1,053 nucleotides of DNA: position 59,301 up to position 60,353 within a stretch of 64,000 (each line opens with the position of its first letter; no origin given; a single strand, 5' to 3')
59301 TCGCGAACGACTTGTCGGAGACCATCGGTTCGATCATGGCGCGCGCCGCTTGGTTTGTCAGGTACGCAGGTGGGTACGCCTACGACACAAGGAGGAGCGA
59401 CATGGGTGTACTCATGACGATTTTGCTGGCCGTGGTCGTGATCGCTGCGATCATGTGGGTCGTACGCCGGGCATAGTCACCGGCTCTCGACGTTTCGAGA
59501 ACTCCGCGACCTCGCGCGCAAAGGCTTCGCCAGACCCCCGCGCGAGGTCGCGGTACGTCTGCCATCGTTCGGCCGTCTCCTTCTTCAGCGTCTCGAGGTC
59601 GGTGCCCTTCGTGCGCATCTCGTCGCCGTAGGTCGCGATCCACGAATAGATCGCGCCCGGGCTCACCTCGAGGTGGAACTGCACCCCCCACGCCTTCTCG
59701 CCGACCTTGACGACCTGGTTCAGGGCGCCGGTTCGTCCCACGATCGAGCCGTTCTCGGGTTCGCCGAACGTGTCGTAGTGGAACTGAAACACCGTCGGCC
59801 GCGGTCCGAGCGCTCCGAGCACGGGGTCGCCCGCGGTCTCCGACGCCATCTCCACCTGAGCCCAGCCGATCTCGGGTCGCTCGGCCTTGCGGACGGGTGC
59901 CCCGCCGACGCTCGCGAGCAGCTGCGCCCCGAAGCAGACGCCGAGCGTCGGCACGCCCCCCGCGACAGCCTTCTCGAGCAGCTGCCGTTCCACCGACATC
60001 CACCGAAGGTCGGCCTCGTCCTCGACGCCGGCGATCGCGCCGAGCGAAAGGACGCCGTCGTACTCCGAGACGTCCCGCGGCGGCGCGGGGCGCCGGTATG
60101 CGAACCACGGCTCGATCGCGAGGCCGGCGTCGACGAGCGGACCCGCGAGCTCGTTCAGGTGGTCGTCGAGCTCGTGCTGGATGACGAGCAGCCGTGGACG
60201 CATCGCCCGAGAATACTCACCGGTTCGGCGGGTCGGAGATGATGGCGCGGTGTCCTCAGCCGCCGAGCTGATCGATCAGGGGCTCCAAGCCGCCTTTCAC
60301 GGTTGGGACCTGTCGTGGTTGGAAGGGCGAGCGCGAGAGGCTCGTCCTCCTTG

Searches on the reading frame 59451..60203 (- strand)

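Call 63: search_protein_families(library=pfam, proteins=[window:59451-60203:-])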
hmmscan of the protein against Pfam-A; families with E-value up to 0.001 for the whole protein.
window:59451-60203:- (250 aa): 2 families
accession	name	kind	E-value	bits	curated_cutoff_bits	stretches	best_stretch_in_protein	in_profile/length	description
PF00117.34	GATase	-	7.1e-13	49.1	22.8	1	72-183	61-176/190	Glutamine amidotransferase class-I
PF07722.19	Peptidase_C26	-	0.00025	21.3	20.5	1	70-109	92-132/219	Peptidase C26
